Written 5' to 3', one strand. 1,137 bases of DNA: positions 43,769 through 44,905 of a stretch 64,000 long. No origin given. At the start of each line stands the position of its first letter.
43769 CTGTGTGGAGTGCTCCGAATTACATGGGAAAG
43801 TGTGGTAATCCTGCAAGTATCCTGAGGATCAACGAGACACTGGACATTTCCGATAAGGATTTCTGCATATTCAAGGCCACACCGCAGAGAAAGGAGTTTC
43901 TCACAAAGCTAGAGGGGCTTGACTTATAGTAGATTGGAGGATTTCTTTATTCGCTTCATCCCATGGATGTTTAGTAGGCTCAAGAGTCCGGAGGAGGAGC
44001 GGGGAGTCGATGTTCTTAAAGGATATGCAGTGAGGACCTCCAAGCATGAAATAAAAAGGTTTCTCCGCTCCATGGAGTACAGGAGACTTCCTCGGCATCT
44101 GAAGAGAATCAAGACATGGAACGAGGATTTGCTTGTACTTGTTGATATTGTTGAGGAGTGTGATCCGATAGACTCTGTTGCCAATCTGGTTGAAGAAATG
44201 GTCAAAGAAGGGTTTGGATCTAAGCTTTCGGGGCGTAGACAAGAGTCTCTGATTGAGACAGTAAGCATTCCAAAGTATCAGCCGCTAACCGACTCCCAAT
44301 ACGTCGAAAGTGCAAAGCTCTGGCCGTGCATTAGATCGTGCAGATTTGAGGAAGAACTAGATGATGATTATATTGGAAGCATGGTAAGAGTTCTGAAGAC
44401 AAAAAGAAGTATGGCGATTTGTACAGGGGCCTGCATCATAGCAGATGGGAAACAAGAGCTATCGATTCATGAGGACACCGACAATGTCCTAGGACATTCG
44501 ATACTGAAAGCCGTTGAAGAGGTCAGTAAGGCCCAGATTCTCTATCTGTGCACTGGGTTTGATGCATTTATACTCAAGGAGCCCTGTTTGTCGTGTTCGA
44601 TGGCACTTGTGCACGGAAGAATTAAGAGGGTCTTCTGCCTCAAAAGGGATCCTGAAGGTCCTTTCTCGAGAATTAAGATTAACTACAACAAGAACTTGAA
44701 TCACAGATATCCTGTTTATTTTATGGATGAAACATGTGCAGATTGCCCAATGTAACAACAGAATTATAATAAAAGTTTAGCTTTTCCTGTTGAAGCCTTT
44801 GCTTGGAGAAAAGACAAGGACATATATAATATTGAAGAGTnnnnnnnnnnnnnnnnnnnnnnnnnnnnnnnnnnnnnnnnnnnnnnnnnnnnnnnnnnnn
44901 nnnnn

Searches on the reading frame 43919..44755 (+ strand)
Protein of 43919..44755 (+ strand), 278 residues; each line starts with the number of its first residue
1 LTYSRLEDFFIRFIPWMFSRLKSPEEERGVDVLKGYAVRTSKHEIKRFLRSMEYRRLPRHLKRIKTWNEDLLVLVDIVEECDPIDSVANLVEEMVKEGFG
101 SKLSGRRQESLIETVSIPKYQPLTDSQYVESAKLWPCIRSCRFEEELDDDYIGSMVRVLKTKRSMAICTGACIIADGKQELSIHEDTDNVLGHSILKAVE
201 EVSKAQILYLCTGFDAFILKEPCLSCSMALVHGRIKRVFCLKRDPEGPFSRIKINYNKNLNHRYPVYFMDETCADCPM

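Call 40: search_protein_families(library=pfam, proteins=[window:43919-44755:+], max_evalue=0.01)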
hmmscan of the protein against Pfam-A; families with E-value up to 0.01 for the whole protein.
window:43919-44755:+ (278 aa): 2 families
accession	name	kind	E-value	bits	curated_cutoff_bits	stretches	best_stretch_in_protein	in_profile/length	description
PF00383.29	dCMP_cyt_deam_1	-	0.00027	21.2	25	1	163-241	20-101/102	Cytidine and deoxycytidylate deaminase zinc-binding region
PF14437.12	MafB19-deam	-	0.001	19.4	27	1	170-263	32-124/142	MafB19-like deaminase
